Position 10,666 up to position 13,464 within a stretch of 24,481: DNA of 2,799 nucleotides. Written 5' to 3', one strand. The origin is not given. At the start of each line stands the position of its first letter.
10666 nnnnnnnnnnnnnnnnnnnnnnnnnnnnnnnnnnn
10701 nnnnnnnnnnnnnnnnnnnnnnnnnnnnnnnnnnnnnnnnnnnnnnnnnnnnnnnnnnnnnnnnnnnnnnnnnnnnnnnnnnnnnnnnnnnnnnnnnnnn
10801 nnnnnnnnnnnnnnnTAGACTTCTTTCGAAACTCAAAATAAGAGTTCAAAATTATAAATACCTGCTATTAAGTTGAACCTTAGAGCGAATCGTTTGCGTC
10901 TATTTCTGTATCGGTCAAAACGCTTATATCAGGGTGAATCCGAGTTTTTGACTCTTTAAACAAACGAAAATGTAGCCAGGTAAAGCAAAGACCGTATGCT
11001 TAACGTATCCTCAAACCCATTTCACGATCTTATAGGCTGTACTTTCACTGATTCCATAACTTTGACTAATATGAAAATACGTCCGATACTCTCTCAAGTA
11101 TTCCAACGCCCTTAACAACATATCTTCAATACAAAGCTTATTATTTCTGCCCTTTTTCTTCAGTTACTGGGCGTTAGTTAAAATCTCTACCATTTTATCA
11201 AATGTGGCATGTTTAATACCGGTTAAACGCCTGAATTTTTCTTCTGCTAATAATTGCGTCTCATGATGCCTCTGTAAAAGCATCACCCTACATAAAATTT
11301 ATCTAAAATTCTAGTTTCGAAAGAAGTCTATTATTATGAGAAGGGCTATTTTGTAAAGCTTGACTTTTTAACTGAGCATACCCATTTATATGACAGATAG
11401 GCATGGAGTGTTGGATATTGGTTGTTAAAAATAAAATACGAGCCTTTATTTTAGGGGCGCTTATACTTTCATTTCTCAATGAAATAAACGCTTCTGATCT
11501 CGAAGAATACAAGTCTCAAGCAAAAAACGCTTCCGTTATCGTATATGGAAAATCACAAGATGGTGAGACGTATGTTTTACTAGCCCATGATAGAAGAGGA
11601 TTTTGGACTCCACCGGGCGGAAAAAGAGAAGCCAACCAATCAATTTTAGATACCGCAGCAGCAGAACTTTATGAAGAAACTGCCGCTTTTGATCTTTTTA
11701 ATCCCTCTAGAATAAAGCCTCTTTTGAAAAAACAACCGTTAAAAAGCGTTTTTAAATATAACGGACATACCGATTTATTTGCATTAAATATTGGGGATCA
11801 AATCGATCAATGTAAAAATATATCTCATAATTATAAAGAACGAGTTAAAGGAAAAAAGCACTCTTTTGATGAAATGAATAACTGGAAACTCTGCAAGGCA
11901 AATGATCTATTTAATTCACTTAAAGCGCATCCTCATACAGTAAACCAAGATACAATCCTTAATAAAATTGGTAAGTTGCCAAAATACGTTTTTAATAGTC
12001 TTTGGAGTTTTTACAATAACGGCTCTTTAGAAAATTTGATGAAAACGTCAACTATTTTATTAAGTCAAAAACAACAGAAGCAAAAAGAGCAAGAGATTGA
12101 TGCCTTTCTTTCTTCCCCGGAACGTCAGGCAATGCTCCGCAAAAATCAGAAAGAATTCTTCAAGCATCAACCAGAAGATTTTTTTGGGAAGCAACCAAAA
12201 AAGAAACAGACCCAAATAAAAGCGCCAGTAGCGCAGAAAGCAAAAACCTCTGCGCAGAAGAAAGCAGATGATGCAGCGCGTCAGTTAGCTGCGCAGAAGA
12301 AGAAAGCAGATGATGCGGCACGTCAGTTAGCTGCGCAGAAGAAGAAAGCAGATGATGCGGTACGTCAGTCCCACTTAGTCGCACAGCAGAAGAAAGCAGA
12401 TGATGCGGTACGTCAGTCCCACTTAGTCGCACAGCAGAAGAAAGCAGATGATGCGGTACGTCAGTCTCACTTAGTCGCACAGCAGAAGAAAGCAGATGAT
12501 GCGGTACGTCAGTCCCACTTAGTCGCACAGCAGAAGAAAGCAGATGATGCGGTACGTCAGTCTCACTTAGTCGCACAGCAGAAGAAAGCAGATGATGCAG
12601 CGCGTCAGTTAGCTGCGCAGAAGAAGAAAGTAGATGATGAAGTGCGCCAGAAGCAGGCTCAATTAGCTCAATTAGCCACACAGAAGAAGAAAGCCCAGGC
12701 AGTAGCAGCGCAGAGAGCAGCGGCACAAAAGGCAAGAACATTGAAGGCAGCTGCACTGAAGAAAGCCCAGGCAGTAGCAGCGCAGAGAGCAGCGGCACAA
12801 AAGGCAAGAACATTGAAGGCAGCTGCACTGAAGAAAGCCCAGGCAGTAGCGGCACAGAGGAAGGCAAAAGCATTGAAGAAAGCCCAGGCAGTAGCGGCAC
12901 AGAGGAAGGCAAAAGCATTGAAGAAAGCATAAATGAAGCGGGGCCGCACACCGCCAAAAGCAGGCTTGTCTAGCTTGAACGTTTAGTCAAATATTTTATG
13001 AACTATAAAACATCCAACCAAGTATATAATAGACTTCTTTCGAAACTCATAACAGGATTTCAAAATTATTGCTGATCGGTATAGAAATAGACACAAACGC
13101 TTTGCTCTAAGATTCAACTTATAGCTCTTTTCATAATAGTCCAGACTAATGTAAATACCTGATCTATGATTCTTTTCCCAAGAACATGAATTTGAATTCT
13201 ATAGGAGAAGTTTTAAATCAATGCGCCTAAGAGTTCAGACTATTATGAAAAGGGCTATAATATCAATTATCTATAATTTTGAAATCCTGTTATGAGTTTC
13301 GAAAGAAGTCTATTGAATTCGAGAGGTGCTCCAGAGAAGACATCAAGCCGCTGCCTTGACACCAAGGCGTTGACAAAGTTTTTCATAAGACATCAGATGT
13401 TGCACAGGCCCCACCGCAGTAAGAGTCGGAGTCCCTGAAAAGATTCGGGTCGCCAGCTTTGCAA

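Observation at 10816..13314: A single secreted-protein gene bracketed by two inverted IS-derived elements (composite-transposon-like module)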

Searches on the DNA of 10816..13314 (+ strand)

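Call 71: search_dna_similar(query=window:10816-13314:+, collection=plasmids, mode=distant, max_rows=12)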
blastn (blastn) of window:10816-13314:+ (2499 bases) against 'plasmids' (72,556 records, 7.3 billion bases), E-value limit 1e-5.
Records with a match: 2; places in all: 3; records where one place covers at least 80% of the query: 0.
Best place of each record, by identity: 80-90% 1; 60-80% 1.
By first word of the organism name: Legionella 1; Spiroplasma 1.
By predicted mobility (MOB-suite, as given by PLSDB): non-mobilizable 2.
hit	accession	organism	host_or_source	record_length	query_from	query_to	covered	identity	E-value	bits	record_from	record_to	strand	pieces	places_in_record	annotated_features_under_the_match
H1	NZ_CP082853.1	Legionella anisa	-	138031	1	102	4%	74.8%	2e-7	66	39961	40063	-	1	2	IS5 family transposase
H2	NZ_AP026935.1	Spiroplasma ixodetis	Homona magnanima,Whole body,laboratory ...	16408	225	303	3%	82.3%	1e-11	81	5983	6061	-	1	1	IS5 family transposase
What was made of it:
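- Tried and rejected: The plasmid collection holds only weak IS-only matches (call 71).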

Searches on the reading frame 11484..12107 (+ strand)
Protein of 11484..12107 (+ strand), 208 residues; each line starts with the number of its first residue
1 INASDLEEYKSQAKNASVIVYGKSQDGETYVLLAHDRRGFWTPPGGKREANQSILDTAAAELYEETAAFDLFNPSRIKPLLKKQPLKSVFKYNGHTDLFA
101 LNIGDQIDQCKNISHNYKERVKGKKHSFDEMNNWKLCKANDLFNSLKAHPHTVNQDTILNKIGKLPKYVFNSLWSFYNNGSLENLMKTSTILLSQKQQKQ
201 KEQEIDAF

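Call 57: search_solved_structures(query=window:11493-12068:+, max_evalue=1, show_alignments=2)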
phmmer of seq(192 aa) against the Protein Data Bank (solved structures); distinct sequences matched with E-value up to 1: 12.
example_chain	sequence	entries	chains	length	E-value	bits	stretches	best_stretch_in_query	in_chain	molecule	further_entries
3fk9_A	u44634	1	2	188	9.6e-07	32.1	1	24-71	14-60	Mutator MutT protein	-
1vc8_A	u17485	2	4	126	0.00066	22.9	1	25-65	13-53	Ndx1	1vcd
1vc9_A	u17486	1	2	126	0.0017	21.5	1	25-64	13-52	Ndx1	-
5cfi_A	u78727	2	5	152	0.013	18.7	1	29-65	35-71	BIS(5'-nucleosyl)-tetraphosphatase (Diadenosine tetraphosphatase), putative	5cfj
3o8s_A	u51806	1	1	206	0.018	18.2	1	25-86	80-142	ADP-ribose pyrophosphatase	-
3h95_A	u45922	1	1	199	0.055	16.6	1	18-67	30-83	Nucleoside diphosphate-linked moiety X motif 6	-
3dku_A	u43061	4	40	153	0.084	16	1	34-64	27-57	Putative phosphohydrolase | Phosphatase nudJ | Putative Nudix hydrolase ymfB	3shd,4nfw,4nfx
3u53_A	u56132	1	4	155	0.75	12.9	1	27-64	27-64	Bis(5'-nucleosyl)-tetraphosphatase [asymmetrical]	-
4v14_A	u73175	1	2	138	0.81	12.8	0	34-63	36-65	MUTATOR MUTT PROTEIN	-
7mq8_LO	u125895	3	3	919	0.91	12.6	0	19-77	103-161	Periodic tryptophan protein 2 homolog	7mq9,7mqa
3grn_A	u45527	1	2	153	0.98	12.5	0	33-64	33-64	MutT related protein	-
5lf8_A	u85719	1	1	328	0.98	12.5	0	36-64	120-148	Nucleoside diphosphate-linked moiety X motif 17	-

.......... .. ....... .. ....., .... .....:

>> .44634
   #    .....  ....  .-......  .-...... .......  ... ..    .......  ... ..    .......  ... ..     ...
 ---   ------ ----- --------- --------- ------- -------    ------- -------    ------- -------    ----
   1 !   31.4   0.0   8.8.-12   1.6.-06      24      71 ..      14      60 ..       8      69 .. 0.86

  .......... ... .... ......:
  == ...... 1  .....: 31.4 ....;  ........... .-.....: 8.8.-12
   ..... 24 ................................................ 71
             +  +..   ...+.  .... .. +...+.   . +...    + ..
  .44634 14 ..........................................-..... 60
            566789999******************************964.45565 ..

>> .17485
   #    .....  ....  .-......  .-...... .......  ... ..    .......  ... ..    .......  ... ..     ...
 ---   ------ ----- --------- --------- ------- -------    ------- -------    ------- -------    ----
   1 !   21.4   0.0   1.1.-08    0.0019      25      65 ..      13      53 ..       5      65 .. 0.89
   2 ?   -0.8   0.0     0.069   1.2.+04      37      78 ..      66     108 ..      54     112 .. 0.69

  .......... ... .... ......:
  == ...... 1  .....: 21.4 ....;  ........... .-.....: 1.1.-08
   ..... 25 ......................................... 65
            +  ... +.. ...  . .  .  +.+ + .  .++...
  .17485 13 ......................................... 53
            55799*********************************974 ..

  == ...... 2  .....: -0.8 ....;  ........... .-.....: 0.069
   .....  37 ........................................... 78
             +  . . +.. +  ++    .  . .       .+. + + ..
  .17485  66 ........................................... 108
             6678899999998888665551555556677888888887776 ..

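Call 69: predict_structure(alignment_id=A2)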
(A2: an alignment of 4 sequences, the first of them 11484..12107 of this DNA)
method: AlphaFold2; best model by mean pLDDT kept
length: 208 residues; sequences in the alignment: 4
mean_pLDDT: 42.3   pTM: 0.36
mean pLDDT of the five models: 42.3, 35.0, 34.6, 34.3, 34.2
residues with pLDDT >= 90: 0; 70-90: 0; 50-70: 46; < 50: 162
segments of 3 or more residues with pLDDT < 50: 1-55, 83-104, 125-140, 145-147, 149-208
pLDDT, mean of each block of 10 residues (from residue 1): 29 32 37 31 34 49 53 58 46 38 50 55 48 48 49 37 41 40 33 40 42
secondary structure, 60 per line:
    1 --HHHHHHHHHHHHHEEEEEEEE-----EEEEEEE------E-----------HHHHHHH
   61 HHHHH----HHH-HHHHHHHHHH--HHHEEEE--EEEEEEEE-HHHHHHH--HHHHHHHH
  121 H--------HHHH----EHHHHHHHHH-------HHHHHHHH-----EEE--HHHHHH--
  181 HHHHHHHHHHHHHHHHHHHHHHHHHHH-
elements in order: H3-15 E16-23 E29-35 H54-65 H74-83 E89-92 E95-102 H104-110 H113-121 H130-133 H139-147 H155-162 E168-170 H173-178 H181-207
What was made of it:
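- Tried and rejected: The first structure prediction, with 4 sequences, was unusable (pLDDT 42; call 69) and was not used for a fold search.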

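Call 74: search_protein_representatives(protein=window:11484-12107:+)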
Query: 208 residues. Proteins with E-value up to 0.001 (for the whole library): 20; up to 1e-10: 12; up to 1e-30: 3. The best 20 are listed.
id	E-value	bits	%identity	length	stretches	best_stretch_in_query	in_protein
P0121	6.1e-136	466.9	100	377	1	1-208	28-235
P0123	1.1e-50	188.6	57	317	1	18-181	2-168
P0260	1.4e-35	139.3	50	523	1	6-186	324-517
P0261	4.3e-29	118.2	42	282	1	10-187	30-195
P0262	4.6e-26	108.3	42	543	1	6-192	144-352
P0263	2.4e-19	86.3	41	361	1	14-143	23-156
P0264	5.0e-18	82.0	36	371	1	11-163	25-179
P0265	2.0e-17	80.0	36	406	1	9-150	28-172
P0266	2.3e-17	79.9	37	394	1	3-184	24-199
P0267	3.4e-15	72.8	38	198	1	12-142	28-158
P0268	5.8e-15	72.0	36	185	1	11-147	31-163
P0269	1.5e-13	67.4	38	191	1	13-148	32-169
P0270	1.4e-06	44.6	37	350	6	63-102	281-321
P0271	4.7e-05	39.7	49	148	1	29-73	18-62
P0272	8.6e-05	38.8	34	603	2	16-67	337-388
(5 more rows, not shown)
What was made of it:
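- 11403..12932 (+): Cargo gene: a 509-aa protein with a signal-peptide-like N-terminus, a Nudix-fold domain (about aa 42-210) and a Lys/Ala/Gln-rich tandem-repeat tail (DNA 12254-12928). The family has 12 representatives at E<=1e-10 among 1.84 billion (call 74).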

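Call 77: list_cluster_members(proteins=[P0260, P0261, P0262, P0263, P0264, P0265, P0266, P0267, P0268, P0269])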
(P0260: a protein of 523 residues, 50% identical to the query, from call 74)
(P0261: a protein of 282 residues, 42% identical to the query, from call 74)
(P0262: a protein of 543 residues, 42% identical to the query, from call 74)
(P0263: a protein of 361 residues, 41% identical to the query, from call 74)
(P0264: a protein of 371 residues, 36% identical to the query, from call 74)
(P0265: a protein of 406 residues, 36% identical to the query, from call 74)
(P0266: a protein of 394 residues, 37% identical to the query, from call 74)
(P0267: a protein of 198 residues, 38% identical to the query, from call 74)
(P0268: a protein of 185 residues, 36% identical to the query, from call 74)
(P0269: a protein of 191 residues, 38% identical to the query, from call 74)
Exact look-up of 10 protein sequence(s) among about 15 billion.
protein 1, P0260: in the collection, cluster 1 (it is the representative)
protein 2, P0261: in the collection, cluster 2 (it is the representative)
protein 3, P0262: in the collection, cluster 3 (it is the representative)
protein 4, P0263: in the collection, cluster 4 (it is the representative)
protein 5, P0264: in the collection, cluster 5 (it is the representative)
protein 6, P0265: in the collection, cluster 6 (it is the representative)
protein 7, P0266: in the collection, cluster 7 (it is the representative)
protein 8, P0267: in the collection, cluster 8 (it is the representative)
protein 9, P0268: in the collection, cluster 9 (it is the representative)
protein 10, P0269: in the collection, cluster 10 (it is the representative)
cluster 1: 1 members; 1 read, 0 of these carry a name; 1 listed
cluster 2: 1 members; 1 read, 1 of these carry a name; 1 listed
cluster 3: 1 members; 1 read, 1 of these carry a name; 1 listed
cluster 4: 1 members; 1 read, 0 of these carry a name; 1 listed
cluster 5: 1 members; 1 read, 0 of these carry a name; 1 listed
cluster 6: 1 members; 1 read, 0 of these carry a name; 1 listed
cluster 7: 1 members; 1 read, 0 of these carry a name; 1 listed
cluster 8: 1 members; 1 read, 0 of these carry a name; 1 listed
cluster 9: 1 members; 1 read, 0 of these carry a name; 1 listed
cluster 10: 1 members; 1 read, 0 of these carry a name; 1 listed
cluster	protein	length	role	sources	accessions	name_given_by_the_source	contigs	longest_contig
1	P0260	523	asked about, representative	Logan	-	-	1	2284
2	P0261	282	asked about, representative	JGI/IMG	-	hypothetical protein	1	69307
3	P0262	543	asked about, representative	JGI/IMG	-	ADP-ribose pyrophosphatase YjhB (NUDIX family)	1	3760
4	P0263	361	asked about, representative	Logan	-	-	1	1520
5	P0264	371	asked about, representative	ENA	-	-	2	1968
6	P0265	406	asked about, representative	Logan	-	-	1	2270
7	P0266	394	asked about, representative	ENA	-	-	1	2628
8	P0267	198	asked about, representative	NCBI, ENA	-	-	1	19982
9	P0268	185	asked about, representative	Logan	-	-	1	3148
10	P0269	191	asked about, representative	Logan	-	-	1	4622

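Call 81: predict_structure(alignment_id=A4)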
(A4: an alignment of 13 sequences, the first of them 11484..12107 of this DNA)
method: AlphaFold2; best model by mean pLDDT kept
length: 208 residues; sequences in the alignment: 13
mean_pLDDT: 92.7   pTM: 0.87
mean pLDDT of the five models: 92.7, 92.6, 90.4, 89.6, 89.6
residues with pLDDT >= 90: 167; 70-90: 38; 50-70: 1; < 50: 2
segments of 3 or more residues with pLDDT < 50: none
pLDDT, mean of each block of 10 residues (from residue 1): 74 97 95 97 97 97 97 97 92 95 96 94 92 96 92 94 95 91 83 85 89
secondary structure, 60 per line:
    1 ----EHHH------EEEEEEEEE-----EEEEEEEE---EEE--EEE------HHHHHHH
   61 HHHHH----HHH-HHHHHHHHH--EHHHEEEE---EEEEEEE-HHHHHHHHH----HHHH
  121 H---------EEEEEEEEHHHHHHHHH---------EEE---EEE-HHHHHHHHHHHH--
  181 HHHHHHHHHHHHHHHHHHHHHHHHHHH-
elements in order: E15-23 E29-36 E40-42 E45-47 H54-65 H74-82 E89-92 E96-102 H104-112 H117-121 E131-138 H139-147 E157-159 E163-165 H167-178 H181-207
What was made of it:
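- On Nudix hydrolase superfamily: The AlphaFold2 model has pLDDT 92.7 (call 81).
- Tried and rejected: The second, with 13 sequences, succeeded (call 81).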

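Call 83: fold_search(model_id=the predicted structure, library=pdb)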
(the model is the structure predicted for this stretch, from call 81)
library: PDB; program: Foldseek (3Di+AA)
matches with E <= 10: 820; with E <= 0.001: 152
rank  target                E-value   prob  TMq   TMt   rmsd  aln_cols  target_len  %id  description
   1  1nqy                  5.6e-06  1.00  0.38  0.46   9.6       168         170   16  The structure of a CoA pyrophosphatase from D. Radiodurans (released 2003-05-13)
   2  1ktg_A                9.9e-06  1.00  0.34  0.51   7.6       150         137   15  Crystal Structure of a C. elegans Ap4A Hydrolase Binary Complex (released 2002-05-08)
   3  3mgm_A                1.1e-05  1.00  0.40  0.48   7.0       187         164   13  Crystal structure of human NUDT16 (released 2011-04-20)
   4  5kq4_E                1.2e-05  1.00  0.48  0.43   7.6       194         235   18  Crystal structure of S. pombe Dcp1/Dcp2 in complex with H. sapiens PNRC2 and synthetic cap analog (released 2016-10-05)
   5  5j3y_D                1.2e-05  1.00  0.50  0.45   6.0       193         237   19  Crystal structure of S. pombe Dcp2:Dcp1 mRNA decapping complex (released 2016-05-18)
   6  5lop_A                1.4e-05  1.00  0.53  0.43   6.9       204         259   11  Structure of the active form of /K. lactis/ Dcp1-Dcp2-Edc3 decapping complex bound to m7GDP (released 2016-10-05)
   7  5j3t_B                1.5e-05  1.00  0.48  0.44   5.2       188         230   20  Crystal structure of S. pombe Dcp2:Dcp1:Edc1 mRNA decapping complex (released 2016-05-18)
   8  6pck                  2.1e-05  1.00  0.37  0.54   6.8       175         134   16  Crystal structure of human diphosphoinositol polyphosphate phosphohydrolase 1 in complex with 1-IP7 (released 2020-04-29)
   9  7nnj_B                2.4e-05  1.00  0.35  0.52   6.1       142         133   18  Crystal Structure of NUDT4 (Diphosphoinositol polyphosphate phosphohydrolase 2) in complex with 4-O-Bn-1-PCP-InsP4 (AM (released 2022-03-23)
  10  5kq1_B                2.4e-05  1.00  0.41  0.37   8.8       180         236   16  Crystal structure of S. pombe Dcp1/Dcp2 in complex with H. sapiens PNRC2 (released 2016-10-05)
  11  2xsq                  2.4e-05  1.00  0.41  0.47   7.0       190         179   13  Crystal structure of human Nudix motif 16 (NUDT16) in complex with IMP and magnesium (released 2010-11-17)
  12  3mcf_B                2.6e-05  1.00  0.35  0.56   6.0       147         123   19  Crystal structure of human diphosphoinositol polyphosphate phosphohydrolase 3-alpha (released 2010-04-07)
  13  7nnj_A                2.6e-05  1.00  0.35  0.52   6.0       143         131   17  Crystal Structure of NUDT4 (Diphosphoinositol polyphosphate phosphohydrolase 2) in complex with 4-O-Bn-1-PCP-InsP4 (AM (released 2022-03-23)
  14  5j3y_B                2.6e-05  1.00  0.41  0.36   8.5       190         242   16  Crystal structure of S. pombe Dcp2:Dcp1 mRNA decapping complex (released 2016-05-18)
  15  5ggc_A                2.7e-05  1.00  0.34  0.25   6.4       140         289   15  Crystal structure of Mycobacterium smegmatis MutT1 in complex with phosphate and magnesium ions (excess magnesium, I) (released 2017-04-19)
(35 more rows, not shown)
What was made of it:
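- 11403..12932 (+): AlphaFold2 gives pLDDT 92.7, and the listed Foldseek hits are overwhelmingly Nudix hydrolases (calls 81, 83).
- On Nudix hydrolase superfamily: The listed Foldseek PDB hits are overwhelmingly Nudix enzymes (best E 5.6e-6, TM 0.31-0.53 on the query length) (call 83).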
